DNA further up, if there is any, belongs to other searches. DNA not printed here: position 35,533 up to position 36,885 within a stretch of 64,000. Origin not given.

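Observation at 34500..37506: Tandem paralogous cytoplasmic beta-helix proteins co-located with a GntR/HutC regulator: a module with no assignable function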

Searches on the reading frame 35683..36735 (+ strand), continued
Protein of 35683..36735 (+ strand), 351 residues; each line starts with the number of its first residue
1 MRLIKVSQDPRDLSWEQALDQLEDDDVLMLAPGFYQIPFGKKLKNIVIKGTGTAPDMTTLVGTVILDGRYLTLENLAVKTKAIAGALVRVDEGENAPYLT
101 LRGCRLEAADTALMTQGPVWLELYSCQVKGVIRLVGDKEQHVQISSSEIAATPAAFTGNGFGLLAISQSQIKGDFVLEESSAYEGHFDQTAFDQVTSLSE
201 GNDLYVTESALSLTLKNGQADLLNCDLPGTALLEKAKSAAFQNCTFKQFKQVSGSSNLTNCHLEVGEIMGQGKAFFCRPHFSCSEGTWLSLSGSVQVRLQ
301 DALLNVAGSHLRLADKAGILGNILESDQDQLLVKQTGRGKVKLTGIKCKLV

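Call 42: search_protein_families(library=pfam, proteins=[P0075, P0081, P0082, P0083, P0084, P0087, P0091, P0095, P0099], max_evalue=0.001)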
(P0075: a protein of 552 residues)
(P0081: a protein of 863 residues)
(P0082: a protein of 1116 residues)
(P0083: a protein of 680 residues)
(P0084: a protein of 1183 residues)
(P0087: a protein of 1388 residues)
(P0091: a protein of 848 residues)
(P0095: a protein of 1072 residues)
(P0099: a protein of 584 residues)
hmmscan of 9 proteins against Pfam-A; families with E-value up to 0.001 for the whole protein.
P0075 (552 aa): 6 families
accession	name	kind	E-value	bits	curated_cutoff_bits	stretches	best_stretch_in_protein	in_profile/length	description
PF00004.35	AAA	-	2.8e-17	63.8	21.2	1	337-465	2-129/131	ATPase family associated with various cellular activities (AAA)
PF05496.18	RuvB_N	-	2e-05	24.9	27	1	295-436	5-117/159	Holliday junction DNA helicase RuvB P-loop domain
PF13401.12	AAA_22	-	5.8e-05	23.8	27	0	391-449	78-130/130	AAA domain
PF20720.3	nSTAND3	-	0.00024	21.3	27.2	0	328-362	12-46/155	Novel STAND NTPase 3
PF07728.20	AAA_5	-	0.00029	21.3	22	0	336-404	2-74/139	AAA domain (dynein-related subfamily)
PF17866.7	AAA_lid_6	-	0.00092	19.7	24.3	0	507-544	20-60/60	AAA lid domain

P0081 (863 aa): 21 families
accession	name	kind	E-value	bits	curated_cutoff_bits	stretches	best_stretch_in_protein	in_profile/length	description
PF00004.35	AAA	-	5.4e-36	124.4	21.2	2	639-770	1-130/131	ATPase family associated with various cellular activities (AAA)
PF13401.12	AAA_22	-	1.8e-10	41.7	27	0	369-473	9-122/130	AAA domain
PF07728.20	AAA_5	-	3e-10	40.7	22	1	368-442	2-80/139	AAA domain (dynein-related subfamily)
PF05496.18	RuvB_N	-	9.5e-10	38.9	27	0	633-716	30-101/159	Holliday junction DNA helicase RuvB P-loop domain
PF17866.7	AAA_lid_6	-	7.7e-09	35.9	24.3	1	533-577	13-60/60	AAA lid domain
PF01078.27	Mg_chelatase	-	1.2e-08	35.1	20.3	0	635-660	21-46/207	Magnesium chelatase, subunit ChlI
PF20720.3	nSTAND3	-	6.7e-08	32.8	27.2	0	369-398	21-52/155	Novel STAND NTPase 3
PF09848.15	SLFN-g3_helicase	-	4e-07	30.1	24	0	640-744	5-122/354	Schlafen group 3, DNA/RNA helicase domain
PF13238.12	AAA_18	-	1.1e-06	29.5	29.4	0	642-698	4-46/128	AAA domain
PF00158.32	Sigma54_activat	-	5.3e-06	26.6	20.2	0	358-440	15-105/168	Sigma-54 interaction domain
PF06309.17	Torsin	-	1.5e-05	25.5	27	0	360-394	52-82/127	Torsin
PF14532.12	Sigma54_activ_2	-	1.8e-05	25.5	25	0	643-718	28-88/138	Sigma-54 interaction domain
PF13479.12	AAA_24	-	1.8e-05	25.1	27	0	641-722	7-87/195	AAA domain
PF13521.12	AAA_28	-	8.6e-05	23.2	27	0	640-662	3-25/164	AAA domain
PF13245.12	AAA_19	-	0.00013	22.6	25.1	0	368-468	14-72/134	AAA domain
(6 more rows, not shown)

P0082 (1116 aa): 17 families
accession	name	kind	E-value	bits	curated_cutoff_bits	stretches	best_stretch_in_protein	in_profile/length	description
PF00004.35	AAA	-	7e-36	124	21.2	2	899-1031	1-130/131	ATPase family associated with various cellular activities (AAA)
PF05496.18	RuvB_N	-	8.3e-11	42.3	27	0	892-940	29-76/159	Holliday junction DNA helicase RuvB P-loop domain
PF13238.12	AAA_18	-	9e-09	36.3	29.4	1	631-683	4-55/128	AAA domain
PF13401.12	AAA_22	-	5.3e-08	33.7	27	0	629-733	9-122/130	AAA domain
PF07728.20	AAA_5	-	9.4e-08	32.6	22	0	898-968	1-75/139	AAA domain (dynein-related subfamily)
PF17866.7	AAA_lid_6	-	1.8e-07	31.5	24.3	0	793-837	13-60/60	AAA lid domain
PF20720.3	nSTAND3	-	1.6e-06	28.3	27.2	0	629-653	21-45/155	Novel STAND NTPase 3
PF06309.17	Torsin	-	2.3e-06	28.2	27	0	898-927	55-84/127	Torsin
PF01078.27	Mg_chelatase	-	5e-06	26.5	20.3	0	896-923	22-49/207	Magnesium chelatase, subunit ChlI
PF13604.12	AAA_30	-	2.6e-05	24.5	27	0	882-968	4-97/191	AAA domain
PF00158.32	Sigma54_activat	-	9.5e-05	22.6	20.2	0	883-973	10-107/168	Sigma-54 interaction domain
PF13521.12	AAA_28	-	9.9e-05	23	27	0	899-919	2-22/164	AAA domain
PF13245.12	AAA_19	-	0.00027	21.5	25.1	0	896-925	11-40/134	AAA domain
PF02367.23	TsaE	-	0.00028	21.3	26.6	0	628-661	24-57/128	Threonylcarbamoyl adenosine biosynthesis protein TsaE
PF00910.28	RNA_helicase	-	0.00037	21.4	21.5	0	630-659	3-33/105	RNA helicase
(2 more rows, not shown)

P0083 (680 aa): 2 families
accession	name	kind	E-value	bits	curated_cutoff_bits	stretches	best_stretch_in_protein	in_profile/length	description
PF09851.14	SHOCT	-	9.8e-09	35.1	27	1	652-678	2-28/28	Short C-terminal domain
PF05120.17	GvpG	-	3.8e-05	24.2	30.6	1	641-678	25-62/67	Gas vesicle protein G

P0084 (1183 aa): 11 families
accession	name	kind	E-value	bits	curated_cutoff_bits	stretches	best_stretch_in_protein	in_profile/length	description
PF00004.35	AAA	-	3.2e-33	115.4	21.2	2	955-1085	2-129/131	ATPase family associated with various cellular activities (AAA)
PF05496.18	RuvB_N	-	2e-08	34.6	27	0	636-751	5-98/159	Holliday junction DNA helicase RuvB P-loop domain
PF13401.12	AAA_22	-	7.2e-08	33.3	27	0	679-785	10-124/130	AAA domain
PF20720.3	nSTAND3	-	2e-07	31.3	27.2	0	678-782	21-109/155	Novel STAND NTPase 3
PF07728.20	AAA_5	-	4.8e-07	30.3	22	0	956-1025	4-77/139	AAA domain (dynein-related subfamily)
PF01078.27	Mg_chelatase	-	4.8e-07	29.8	20.3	0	677-727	25-72/207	Magnesium chelatase, subunit ChlI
PF06309.17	Torsin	-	1.9e-06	28.4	27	0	945-977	47-79/127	Torsin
PF13238.12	AAA_18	-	3.3e-06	28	29.4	0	957-980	4-31/128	AAA domain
PF01443.25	Viral_helicase1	-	3e-05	24.4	21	0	957-1027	4-72/228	Viral superfamily 1 RNA helicase core domain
PF00158.32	Sigma54_activat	-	7.6e-05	22.9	20.2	0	668-748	16-104/168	Sigma-54 interaction domain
PF09848.15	SLFN-g3_helicase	-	0.00046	20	24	0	681-769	8-113/354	Schlafen group 3, DNA/RNA helicase domain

P0087 (1388 aa): 37 families (the best 25 are shown)
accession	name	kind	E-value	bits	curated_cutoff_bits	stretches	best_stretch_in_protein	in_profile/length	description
PF00004.35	AAA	-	1.6e-52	177.8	21.2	3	615-729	2-116/131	ATPase family associated with various cellular activities (AAA)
PF07728.20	AAA_5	-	3e-17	63.4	22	2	884-954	1-75/139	AAA domain (dynein-related subfamily)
PF05496.18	RuvB_N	-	9.7e-15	55.1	27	0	573-690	5-100/159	Holliday junction DNA helicase RuvB P-loop domain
PF17866.7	AAA_lid_6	-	3.7e-14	53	24.3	2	1341-1378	20-58/60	AAA lid domain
PF13401.12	AAA_22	-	6.5e-13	49.6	27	1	615-720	9-123/130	AAA domain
PF13238.12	AAA_18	-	4.8e-12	46.9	29.4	0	617-644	4-30/128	AAA domain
PF01078.27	Mg_chelatase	-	8.4e-12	45.4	20.3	0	865-910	5-50/207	Magnesium chelatase, subunit ChlI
PF20720.3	nSTAND3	-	2.1e-10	41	27.2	0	613-708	19-97/155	Novel STAND NTPase 3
PF13245.12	AAA_19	-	6.8e-10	39.7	25.1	0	872-910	1-39/134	AAA domain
PF13604.12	AAA_30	-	7.6e-10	39.3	27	1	598-700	6-114/191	AAA domain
PF00158.32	Sigma54_activat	-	1.3e-09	38.4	20.2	0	607-686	18-105/168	Sigma-54 interaction domain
PF13521.12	AAA_28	-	5.7e-09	36.8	27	0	885-922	2-33/164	AAA domain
PF06309.17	Torsin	-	1.7e-07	31.9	27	0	885-911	56-82/127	Torsin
PF02367.23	TsaE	-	5.1e-07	30.1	26.6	0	604-650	13-60/128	Threonylcarbamoyl adenosine biosynthesis protein TsaE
PF13191.12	AAA_16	-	7.1e-07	30.3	32.6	0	617-641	30-55/167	AAA ATPase domain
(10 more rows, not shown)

P0091 (848 aa): 21 families
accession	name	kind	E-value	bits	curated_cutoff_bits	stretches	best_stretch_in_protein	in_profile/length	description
PF00004.35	AAA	-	2.6e-35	122.2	21.2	2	359-473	2-116/131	ATPase family associated with various cellular activities (AAA)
PF07728.20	AAA_5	-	1.1e-12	48.5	22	2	628-698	1-75/139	AAA domain (dynein-related subfamily)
PF05496.18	RuvB_N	-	2e-11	44.3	27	2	625-703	32-98/159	Holliday junction DNA helicase RuvB P-loop domain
PF13401.12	AAA_22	-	3.1e-08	34.5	27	0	358-463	8-122/130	AAA domain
PF13238.12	AAA_18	-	4.6e-08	34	29.4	0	631-663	3-34/128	AAA domain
PF17866.7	AAA_lid_6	-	7.8e-08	32.7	24.3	0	524-567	14-60/60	AAA lid domain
PF06309.17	Torsin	-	1.2e-07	32.4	27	0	351-385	49-83/127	Torsin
PF20720.3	nSTAND3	-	2.5e-07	30.9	27.2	0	359-384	21-46/155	Novel STAND NTPase 3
PF01078.27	Mg_chelatase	-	4.6e-07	29.9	20.3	0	626-653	22-49/207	Magnesium chelatase, subunit ChlI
PF13604.12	AAA_30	-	9.4e-07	29.2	27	0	350-414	13-77/191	AAA domain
PF01443.25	Viral_helicase1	-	1.1e-06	29.1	21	0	630-704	2-74/228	Viral superfamily 1 RNA helicase core domain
PF13521.12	AAA_28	-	2e-06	28.5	27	0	629-653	2-23/164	AAA domain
PF13191.12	AAA_16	-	2.6e-06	28.5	32.6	0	341-385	10-55/167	AAA ATPase domain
PF06414.18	Zeta_toxin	-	2.8e-06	27.4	22.3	0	358-398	19-54/199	Zeta toxin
PF13245.12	AAA_19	-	3.4e-06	27.7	25.1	0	626-654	11-39/134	AAA domain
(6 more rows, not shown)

P0095 (1072 aa): 21 families
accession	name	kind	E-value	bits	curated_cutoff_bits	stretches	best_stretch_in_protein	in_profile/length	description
PF00004.35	AAA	-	4.2e-38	131.2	21.2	2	584-698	2-116/131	ATPase family associated with various cellular activities (AAA)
PF07728.20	AAA_5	-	9.8e-13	48.7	22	2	583-656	2-79/139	AAA domain (dynein-related subfamily)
PF05496.18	RuvB_N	-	2.1e-12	47.5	27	1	558-657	8-98/159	Holliday junction DNA helicase RuvB P-loop domain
PF13401.12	AAA_22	-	1.8e-08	35.2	27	0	584-689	9-123/130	AAA domain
PF13238.12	AAA_18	-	4.3e-08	34.1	29.4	0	856-888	3-34/128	AAA domain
PF13521.12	AAA_28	-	5.4e-07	30.4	27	0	855-903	3-45/164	AAA domain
PF06309.17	Torsin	-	1e-06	29.3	27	0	846-888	48-89/127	Torsin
PF20720.3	nSTAND3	-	1e-06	29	27.2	0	584-609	21-46/155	Novel STAND NTPase 3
PF09848.15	SLFN-g3_helicase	-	1.1e-06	28.7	24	0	587-766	8-176/354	Schlafen group 3, DNA/RNA helicase domain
PF00158.32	Sigma54_activat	-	1.9e-06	28.1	20.2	0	567-656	9-106/168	Sigma-54 interaction domain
PF01078.27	Mg_chelatase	-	6.1e-06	26.2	20.3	0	853-878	24-49/207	Magnesium chelatase, subunit ChlI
PF13191.12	AAA_16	-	1.4e-05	26.1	32.6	0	586-611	30-57/167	AAA ATPase domain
PF13604.12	AAA_30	-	1.9e-05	25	27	0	583-666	21-111/191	AAA domain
PF01443.25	Viral_helicase1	-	3.5e-05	24.2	21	0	857-927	4-72/228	Viral superfamily 1 RNA helicase core domain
PF13245.12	AAA_19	-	4.8e-05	24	25.1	0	853-879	13-39/134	AAA domain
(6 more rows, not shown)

P0099 (584 aa): 0 families

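Call 44: list_cluster_members(proteins=[P0075, P0081, P0082, P0083, P0084, P0087, P0091, P0095, P0099, P0101])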
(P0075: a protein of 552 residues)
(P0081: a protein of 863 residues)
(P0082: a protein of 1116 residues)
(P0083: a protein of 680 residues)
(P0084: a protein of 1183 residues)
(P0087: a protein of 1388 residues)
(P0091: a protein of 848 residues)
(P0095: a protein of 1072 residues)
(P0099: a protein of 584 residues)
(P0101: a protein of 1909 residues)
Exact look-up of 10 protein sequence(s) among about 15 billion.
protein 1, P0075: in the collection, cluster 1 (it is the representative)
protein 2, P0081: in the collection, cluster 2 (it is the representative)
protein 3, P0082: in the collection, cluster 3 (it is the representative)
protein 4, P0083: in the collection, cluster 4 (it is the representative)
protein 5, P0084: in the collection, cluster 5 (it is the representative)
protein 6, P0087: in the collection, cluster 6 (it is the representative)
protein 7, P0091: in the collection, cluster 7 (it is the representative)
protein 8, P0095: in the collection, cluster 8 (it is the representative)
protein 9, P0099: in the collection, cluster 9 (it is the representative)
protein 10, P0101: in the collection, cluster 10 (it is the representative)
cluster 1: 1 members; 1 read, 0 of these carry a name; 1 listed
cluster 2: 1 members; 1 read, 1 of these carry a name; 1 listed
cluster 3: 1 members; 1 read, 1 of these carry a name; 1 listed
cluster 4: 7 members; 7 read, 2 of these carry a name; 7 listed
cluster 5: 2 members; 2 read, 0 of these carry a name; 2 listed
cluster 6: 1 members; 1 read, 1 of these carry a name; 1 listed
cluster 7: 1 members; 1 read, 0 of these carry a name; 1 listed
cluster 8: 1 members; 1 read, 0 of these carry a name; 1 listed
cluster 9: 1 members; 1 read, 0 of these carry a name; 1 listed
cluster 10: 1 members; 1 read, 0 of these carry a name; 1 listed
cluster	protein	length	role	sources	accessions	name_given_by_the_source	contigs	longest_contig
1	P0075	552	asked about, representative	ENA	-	-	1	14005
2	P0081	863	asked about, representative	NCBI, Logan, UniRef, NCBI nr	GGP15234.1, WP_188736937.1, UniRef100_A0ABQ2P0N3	AAA family ATPase [Oceanobacillus neutriphilus] | AAA+ ATPase domain-containing protein n=1 Tax=Oceanobacillus neutriphilus TaxID=531815 ...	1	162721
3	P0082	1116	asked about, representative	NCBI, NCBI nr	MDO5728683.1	MAG: AAA family ATPase [Actinomycetaceae bacterium] | AAA family ATPase [Actinomycetaceae bacterium]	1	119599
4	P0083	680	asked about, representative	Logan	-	-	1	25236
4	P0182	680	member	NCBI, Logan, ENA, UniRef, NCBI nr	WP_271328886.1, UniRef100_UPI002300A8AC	SHOCT domain-containing protein [Lactobacillus taiwanensis] | SHOCT domain-containing protein n=1 Tax=Lactobacillus taiwanensis TaxID=508451 ...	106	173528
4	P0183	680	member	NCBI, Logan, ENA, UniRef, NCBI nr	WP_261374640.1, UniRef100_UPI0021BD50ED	SHOCT domain-containing protein [Lactobacillus gasseri] | SHOCT domain-containing protein n=1 Tax=Lactobacillus gasseri TaxID=1596 ...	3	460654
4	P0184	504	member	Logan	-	-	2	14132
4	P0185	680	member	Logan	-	-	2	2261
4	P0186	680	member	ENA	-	-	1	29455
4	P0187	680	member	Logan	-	-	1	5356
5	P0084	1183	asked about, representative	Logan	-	-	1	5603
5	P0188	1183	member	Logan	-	-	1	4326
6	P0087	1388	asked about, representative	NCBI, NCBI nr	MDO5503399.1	MAG: AAA family ATPase [Actinomycetia bacterium] | AAA family ATPase [Actinomycetes bacterium]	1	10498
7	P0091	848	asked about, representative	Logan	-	-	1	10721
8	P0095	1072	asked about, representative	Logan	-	-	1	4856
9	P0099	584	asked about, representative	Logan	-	-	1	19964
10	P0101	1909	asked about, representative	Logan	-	-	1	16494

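Call 45: search_protein_families(library=ncbifam, proteins=[P0081, P0082, P0083, P0075, P0099, P0092, P0089], max_evalue=0.001)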
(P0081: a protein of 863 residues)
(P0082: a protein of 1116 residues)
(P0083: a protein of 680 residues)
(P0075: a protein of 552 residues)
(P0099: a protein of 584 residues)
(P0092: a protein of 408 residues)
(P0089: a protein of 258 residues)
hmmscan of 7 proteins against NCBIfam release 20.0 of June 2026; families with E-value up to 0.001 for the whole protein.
P0081 (863 aa): 27 families (the best 25 are shown)
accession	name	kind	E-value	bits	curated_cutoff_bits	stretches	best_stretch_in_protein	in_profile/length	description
TIGR02881.1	spore_V_K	equivalog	1.1e-137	457.3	422.95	2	597-843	3-253/261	stage V sporulation protein K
TIGR03922.1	T7SS_EccA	equivalog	3.5e-124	415.4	466.65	2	521-831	196-524/557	type VII secretion AAA-ATPase EccA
TIGR02880.1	cbbX_cfxQ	equivalog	2.8e-121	404.2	459.25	2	315-567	7-263/284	CbbX protein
NF042959.1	IteA_antiphage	equivalog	2.4e-16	59.9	510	2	601-744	93-232/367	anti-phage ATPase IteA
NF000868.0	PRK00080.1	equivalog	4.4e-11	42.2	282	2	313-469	9-135/330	Holliday junction branch migration DNA helicase RuvB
NF001679.0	PRK00440.1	equivalog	7.5e-11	41.7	303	2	637-717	40-121/322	replication factor C small subunit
TIGR01243.1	CDC48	subfamily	8.9e-11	40.8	802.65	1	586-751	166-326/733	CDC48 family AAA ATPase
TIGR02903.1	spore_lon_C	equivalog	2e-10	39.8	678.8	1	268-403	75-216/615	Lon family ATP-dependent protease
TIGR00635.1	ruvB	equivalog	9.8e-10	37.9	299.05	1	599-716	3-98/305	Holliday junction branch migration DNA helicase RuvB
NF041006.2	cell_div_CdvC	equivalog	1.5e-08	33.9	650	1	525-699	25-190/370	cell division protein CdvC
TIGR01448.2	helicase_RecD2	equivalog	3.3e-08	32.2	500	1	277-392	236-358/713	SF1B family DNA helicase RecD2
TIGR01242.2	TIGR01242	subfamily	9.9e-08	31.3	500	0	368-440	151-219/362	proteasome-activating nucleotidase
NF009881.0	PRK13341.1-2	equivalog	1.7e-07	29.5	651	0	638-785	54-181/736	AAA family ATPase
TIGR02902.1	spore_lonB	equivalog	2.4e-07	29.7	723.3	0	416-463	164-202/531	ATP-dependent protease LonB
NF003229.0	PRK04195.1-5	equivalog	1.2e-06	27.5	280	0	328-478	16-149/413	replication factor C large subunit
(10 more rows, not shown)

P0082 (1116 aa): 33 families (the best 25 are shown)
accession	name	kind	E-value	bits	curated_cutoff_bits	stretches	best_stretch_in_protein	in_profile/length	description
TIGR02881.1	spore_V_K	equivalog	9.8e-135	447.6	422.95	2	856-1110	2-259/261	stage V sporulation protein K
TIGR03922.1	T7SS_EccA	equivalog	1.6e-124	416.6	466.65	2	846-1078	262-498/557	type VII secretion AAA-ATPase EccA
TIGR02880.1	cbbX_cfxQ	equivalog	5.2e-119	396.7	459.25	2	847-1090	8-250/284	CbbX protein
NF042959.1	IteA_antiphage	equivalog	6.8e-13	48.5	510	2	830-981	60-206/367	anti-phage ATPase IteA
NF001679.0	PRK00440.1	equivalog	8.9e-12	44.7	303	1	873-973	18-117/322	replication factor C small subunit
NF000868.0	PRK00080.1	equivalog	7.6e-10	38.2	282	0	893-941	48-95/330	Holliday junction branch migration DNA helicase RuvB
TIGR00635.1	ruvB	equivalog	2.4e-09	36.7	299.05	0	895-943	29-76/305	Holliday junction branch migration DNA helicase RuvB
TIGR02397.1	dnaX_nterm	equivalog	1.6e-08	34.2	250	0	628-649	39-60/355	DNA polymerase III subunit gamma/tau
TIGR01243.1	CDC48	subfamily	1e-07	30.7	802.65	1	584-752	448-616/733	CDC48 family AAA ATPase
NF003069.1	PRK03992.1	subfamily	2.3e-07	30.3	500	0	629-697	169-233/379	proteasome-activating nucleotidase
NF003233.0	PRK04195.2-3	equivalog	3.1e-07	29.6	471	0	629-730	42-134/504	replication factor C large subunit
NF009881.0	PRK13341.1-2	equivalog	3.8e-07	28.4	651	0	629-776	56-183/736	AAA family ATPase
TIGR01242.2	TIGR01242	subfamily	1.4e-06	27.5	500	0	628-697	151-216/362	proteasome-activating nucleotidase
NF011523.0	PRK14962.1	equivalog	4.3e-06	25.8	576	0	874-918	15-58/474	DNA polymerase III subunits gamma and tau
NF041006.2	cell_div_CdvC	equivalog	4.5e-06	25.8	650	0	507-687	21-189/370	cell division protein CdvC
TIGR03805.1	beta_helix_1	subfamily_domain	3.7e-05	23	141.5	0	17-101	3-95/314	parallel beta-helix domain-containing protein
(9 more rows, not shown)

P0083 (680 aa): 0 families

P0075 (552 aa): 15 families
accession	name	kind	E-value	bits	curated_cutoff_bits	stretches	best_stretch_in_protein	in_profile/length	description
TIGR02881.1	spore_V_K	equivalog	3.2e-75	252.5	422.95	1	294-538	3-255/261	stage V sporulation protein K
TIGR03922.1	T7SS_EccA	equivalog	2.4e-64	217.9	466.65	1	289-547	268-543/557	type VII secretion AAA-ATPase EccA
TIGR02880.1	cbbX_cfxQ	equivalog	3.5e-56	190.6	459.25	1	291-547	15-273/284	CbbX protein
NF000868.0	PRK00080.1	equivalog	2.8e-07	29.8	282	1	293-436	21-135/330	Holliday junction branch migration DNA helicase RuvB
TIGR02397.1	dnaX_nterm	equivalog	9.4e-07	28.4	250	1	326-357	29-60/355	DNA polymerase III subunit gamma/tau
NF042959.1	IteA_antiphage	equivalog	1.3e-06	27.9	510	1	278-405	74-192/367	anti-phage ATPase IteA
TIGR00635.1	ruvB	equivalog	2.9e-06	26.5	299.05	1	296-436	3-114/305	Holliday junction branch migration DNA helicase RuvB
TIGR03346.1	chaperone_ClpB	equivalog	5.9e-05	21.6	1232.1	1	337-476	198-344/853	ATP-dependent chaperone ClpB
NF001679.0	PRK00440.1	equivalog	0.00016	20.9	303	1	333-497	39-191/322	replication factor C small subunit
NF011514.0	PRK14953.1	equivalog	0.00021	20.3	536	0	327-357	32-62/488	DNA polymerase III subunits gamma and tau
NF033607.0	disagg_AAA_ClpG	exception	0.00038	18.5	1900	1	335-472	284-431/932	AAA family protein disaggregase ClpG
NF011523.0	PRK14962.1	equivalog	0.00041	19.2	576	0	321-357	24-60/474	DNA polymerase III subunits gamma and tau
NF004046.1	PRK05563.1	equivalog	0.00062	18.8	400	0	325-357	29-61/567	DNA polymerase III subunit gamma/tau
NF033606.1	heat_AAA_ClpK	exception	0.00072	17.5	1900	0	336-468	306-448/949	heat shock survival AAA family ATPase ClpK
TIGR01448.2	helicase_RecD2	equivalog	0.00075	17.8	500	0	319-359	317-357/713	SF1B family DNA helicase RecD2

P0099 (584 aa): 0 families

P0092 (408 aa): 0 families

P0089 (258 aa): 0 families

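Call 46: search_protein_families(library=padloc, proteins=[P0081, P0082, P0083, P0075, P0099, P0092, P0089], max_evalue=0.001)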
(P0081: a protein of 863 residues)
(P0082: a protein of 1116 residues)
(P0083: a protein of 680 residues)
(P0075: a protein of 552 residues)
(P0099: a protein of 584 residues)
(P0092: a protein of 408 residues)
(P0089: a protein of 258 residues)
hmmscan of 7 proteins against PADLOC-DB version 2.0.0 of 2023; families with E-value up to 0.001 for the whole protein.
P0081 (863 aa): 8 families
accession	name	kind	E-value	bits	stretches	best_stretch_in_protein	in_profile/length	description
PDLC04232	IetA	-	3.3e-21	74.1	2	590-748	71-227/330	-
PDLC02196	IetA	-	7.2e-18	63.2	2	600-744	89-229/374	-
PDLC04231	IetA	-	1.1e-11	43.1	1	615-784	100-259/262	-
PDLC00915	TRIP13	-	1.7e-10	38.8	2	335-420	31-118/302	TRIP13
PDLC02195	IetA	-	3.1e-10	37.9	1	605-741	109-241/395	-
PDLC04140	mad8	-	6e-07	27.3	0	631-751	22-116/314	mads_8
PDLC00914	TRIP13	-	7.2e-05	20.4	0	589-718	30-162/302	TRIP13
PDLC00141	GajB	-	0.00046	16.6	0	636-672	15-52/572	UrvD helicase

P0082 (1116 aa): 10 families
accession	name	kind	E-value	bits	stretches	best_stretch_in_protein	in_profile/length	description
PDLC04232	IetA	-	1.3e-15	55.6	2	571-697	65-183/330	-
PDLC02196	IetA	-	6.2e-15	53.5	2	595-696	95-188/374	-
PDLC00915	TRIP13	-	4.9e-13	47.2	2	597-687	37-125/302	TRIP13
PDLC02195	IetA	-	2.7e-09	34.8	1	866-953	110-187/395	-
PDLC04140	mad8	-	1.2e-08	32.9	0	897-1015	28-125/314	mads_8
PDLC04231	IetA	-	1.3e-06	26.4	0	895-1003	116-222/262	-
PDLC03838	DolB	-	2.4e-06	25.1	0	883-921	153-191/375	-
PDLC00914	TRIP13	-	1.6e-05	22.5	0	898-1063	73-247/302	TRIP13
PDLC04606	PDC-M37B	-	0.00023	18.4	0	845-923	128-201/390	-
PDLC00141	GajB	-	0.00088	15.7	0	897-927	16-47/572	UrvD helicase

P0083 (680 aa): 0 families

P0075 (552 aa): 6 families
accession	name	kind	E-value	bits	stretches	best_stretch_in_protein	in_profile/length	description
PDLC02196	IetA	-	2.1e-08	32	1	293-404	85-188/374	-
PDLC00915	TRIP13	-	4e-07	27.8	1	337-396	67-126/302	TRIP13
PDLC02195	IetA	-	4e-05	21.1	1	302-404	109-203/395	-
PDLC04232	IetA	-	8.6e-05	20.1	1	267-405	53-183/330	-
PDLC01994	RtcR_PspF1--CARF_AAA_HTH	-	0.00012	19.3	1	337-405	185-259/468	-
PDLC04140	mad8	-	0.00014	19.5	1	329-404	23-85/314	mads_8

P0099 (584 aa): 0 families

P0092 (408 aa): 0 families

P0089 (258 aa): 0 families
